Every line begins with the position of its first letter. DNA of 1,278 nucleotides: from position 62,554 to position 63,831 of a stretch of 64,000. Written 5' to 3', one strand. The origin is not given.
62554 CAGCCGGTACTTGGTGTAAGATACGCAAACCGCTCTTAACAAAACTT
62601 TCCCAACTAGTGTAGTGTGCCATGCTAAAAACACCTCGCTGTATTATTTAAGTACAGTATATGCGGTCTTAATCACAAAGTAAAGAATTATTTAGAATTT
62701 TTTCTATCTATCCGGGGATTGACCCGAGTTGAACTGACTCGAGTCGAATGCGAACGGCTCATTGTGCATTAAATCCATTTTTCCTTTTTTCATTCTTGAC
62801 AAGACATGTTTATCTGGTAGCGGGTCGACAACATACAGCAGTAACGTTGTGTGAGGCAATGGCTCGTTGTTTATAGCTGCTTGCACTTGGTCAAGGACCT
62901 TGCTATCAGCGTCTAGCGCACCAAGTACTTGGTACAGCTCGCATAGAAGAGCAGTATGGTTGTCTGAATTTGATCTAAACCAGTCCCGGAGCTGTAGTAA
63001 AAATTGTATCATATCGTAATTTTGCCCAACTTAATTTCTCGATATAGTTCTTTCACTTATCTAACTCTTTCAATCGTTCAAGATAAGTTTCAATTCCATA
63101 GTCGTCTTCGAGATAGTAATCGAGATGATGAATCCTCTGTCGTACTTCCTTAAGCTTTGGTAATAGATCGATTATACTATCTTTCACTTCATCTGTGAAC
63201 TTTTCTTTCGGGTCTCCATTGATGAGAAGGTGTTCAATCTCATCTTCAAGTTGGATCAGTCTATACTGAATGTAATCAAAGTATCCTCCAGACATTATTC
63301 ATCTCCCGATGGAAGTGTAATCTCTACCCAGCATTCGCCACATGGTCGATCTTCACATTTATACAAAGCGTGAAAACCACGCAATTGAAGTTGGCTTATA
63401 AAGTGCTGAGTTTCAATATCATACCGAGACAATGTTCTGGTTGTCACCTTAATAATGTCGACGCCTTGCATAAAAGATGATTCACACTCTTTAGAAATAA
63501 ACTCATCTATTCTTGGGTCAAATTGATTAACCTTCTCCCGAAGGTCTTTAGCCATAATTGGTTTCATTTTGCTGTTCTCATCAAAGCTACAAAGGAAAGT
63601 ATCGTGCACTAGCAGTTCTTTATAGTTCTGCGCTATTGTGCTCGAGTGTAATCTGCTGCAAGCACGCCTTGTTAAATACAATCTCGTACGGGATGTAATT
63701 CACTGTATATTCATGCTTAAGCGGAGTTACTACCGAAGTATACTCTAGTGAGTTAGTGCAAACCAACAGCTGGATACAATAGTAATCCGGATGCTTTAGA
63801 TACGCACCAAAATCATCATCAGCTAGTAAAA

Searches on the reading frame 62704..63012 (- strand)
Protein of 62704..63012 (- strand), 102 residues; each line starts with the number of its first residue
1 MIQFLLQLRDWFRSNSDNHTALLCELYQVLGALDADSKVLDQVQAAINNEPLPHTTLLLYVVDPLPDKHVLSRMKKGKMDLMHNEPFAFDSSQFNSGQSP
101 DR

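Call 90: find_encoding_contigs(protein=window:62704-63012:-, flank=10000, max_places=3)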
Protein window:62704-63012:- (102 aa): 5 contigs read that carry it; 1 place shown.
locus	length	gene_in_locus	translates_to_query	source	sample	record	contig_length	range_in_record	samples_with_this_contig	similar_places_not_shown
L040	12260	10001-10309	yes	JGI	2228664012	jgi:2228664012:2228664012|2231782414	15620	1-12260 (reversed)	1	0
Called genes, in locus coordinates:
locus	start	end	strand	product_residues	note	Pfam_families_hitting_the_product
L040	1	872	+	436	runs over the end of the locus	-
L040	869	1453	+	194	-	-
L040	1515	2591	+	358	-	PF03851:UvdE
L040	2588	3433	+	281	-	-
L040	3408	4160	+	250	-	PF01370:Epimerase, PF16363:GDP_Man_Dehyd (faint)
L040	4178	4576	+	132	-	PF00383:dCMP_cyt_deam_1, PF14437:MafB19-deam (faint)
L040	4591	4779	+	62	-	-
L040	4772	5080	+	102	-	-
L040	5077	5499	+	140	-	-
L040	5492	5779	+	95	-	-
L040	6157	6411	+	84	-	-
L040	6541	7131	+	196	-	-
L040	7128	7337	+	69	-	-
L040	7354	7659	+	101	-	-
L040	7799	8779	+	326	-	PF10127:RlaP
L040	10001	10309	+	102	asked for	-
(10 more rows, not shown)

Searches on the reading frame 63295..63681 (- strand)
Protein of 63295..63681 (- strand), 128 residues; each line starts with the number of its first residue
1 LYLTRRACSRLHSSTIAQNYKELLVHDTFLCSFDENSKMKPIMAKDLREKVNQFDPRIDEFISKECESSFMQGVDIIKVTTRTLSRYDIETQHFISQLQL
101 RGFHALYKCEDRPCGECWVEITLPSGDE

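Call 67: search_protein_families(library=pfam, alignment_id=A2, max_evalue=0.0001)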
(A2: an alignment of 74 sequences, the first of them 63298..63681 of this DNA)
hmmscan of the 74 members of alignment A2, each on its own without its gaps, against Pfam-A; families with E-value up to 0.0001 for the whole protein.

A. member 1, window:63298-63681:- (128 aa): 0 families

B. families by the number of members that match (of 74 scanned): 35 families (the first 25 are shown)
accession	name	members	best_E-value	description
PF04055.27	Radical_SAM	3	4.2e-14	Radical SAM superfamily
PF00521.26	DNA_topoisoIV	1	4.2e-72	DNA gyrase/topoisomerase IV, subunit A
PF00574.28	CLP_protease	1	1.8e-63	Clp protease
PF01227.27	GTP_cyclohydroI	1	1.6e-62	GTP cyclohydrolase I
PF25187.1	Acb3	1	1.8e-60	CBASS inhibitor Acb3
PF04095.22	NAPRTase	1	1.2e-37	Nicotinate phosphoribosyltransferase (NAPRTase) family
PF21189.3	PHA02142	1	1.3e-28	PHA02142 OB-fold domain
PF09414.15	RNA_ligase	1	2.7e-27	RNA ligase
PF05838.17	Glyco_hydro_108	1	7.4e-26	Glycosyl hydrolase 108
PF01068.26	DNA_ligase_A_M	1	2.9e-20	ATP dependent DNA ligase domain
PF09374.15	PG_binding_3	1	2.7e-17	Predicted Peptidoglycan domain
PF13328.12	HD_4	1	3.2e-17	HD domain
PF01145.31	Band_7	1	6.9e-16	SPFH domain / Band 7 family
PF07486.17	Hydrolase_2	1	3.9e-14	Cell Wall Hydrolase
PF13671.12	AAA_33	1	6.4e-14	AAA domain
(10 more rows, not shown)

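Call 89: find_encoding_contigs(protein=window:63295-63681:-, flank=10000, max_places=3)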
Protein window:63295-63681:- (128 aa): no gene with exactly this product is on record in the collection.
